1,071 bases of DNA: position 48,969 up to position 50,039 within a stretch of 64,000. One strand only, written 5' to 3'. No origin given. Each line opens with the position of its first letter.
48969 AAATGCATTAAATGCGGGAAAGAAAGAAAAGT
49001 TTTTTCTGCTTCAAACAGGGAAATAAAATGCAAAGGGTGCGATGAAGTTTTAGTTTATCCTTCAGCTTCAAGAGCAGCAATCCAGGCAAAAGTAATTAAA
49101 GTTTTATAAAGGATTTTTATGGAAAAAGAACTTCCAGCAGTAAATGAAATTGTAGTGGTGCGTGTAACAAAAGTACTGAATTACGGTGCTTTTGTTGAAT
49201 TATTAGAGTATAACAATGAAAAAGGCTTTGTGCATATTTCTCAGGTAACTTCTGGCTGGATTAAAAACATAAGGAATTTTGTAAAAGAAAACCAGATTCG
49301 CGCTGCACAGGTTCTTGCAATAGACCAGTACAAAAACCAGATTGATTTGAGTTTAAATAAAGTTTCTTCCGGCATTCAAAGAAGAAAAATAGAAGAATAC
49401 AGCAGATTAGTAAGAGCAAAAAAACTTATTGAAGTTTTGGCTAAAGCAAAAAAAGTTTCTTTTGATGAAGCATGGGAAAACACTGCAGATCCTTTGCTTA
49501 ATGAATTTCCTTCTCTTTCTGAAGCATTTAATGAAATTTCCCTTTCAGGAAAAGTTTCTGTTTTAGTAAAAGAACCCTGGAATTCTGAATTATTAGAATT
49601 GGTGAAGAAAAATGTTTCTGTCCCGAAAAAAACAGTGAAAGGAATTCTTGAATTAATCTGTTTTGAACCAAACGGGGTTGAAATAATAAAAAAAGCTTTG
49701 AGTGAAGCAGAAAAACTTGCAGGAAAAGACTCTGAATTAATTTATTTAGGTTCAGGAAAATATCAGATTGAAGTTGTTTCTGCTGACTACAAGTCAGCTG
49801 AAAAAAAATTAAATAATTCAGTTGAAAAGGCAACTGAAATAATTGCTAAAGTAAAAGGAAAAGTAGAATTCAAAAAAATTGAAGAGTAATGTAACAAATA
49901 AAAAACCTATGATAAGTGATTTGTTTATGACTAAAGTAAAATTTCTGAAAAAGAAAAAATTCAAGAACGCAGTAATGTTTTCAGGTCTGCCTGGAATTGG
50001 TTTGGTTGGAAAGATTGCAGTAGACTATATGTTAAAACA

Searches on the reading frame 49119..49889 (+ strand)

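Call 55: search_protein_families(library=pfam, proteins=[window:49119-49889:+], max_evalue=0.00001)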
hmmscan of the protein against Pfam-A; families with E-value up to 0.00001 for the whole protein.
window:49119-49889:+ (256 aa): 2 families
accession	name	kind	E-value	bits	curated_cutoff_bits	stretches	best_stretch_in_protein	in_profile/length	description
PF07541.17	EIF_2_alpha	-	1.1e-18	67.7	22.8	1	118-224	1-114/114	Eukaryotic translation initiation factor 2 alpha subunit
PF00575.29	S1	-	1.1e-08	35.7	22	1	6-79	2-73/74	S1 RNA binding domain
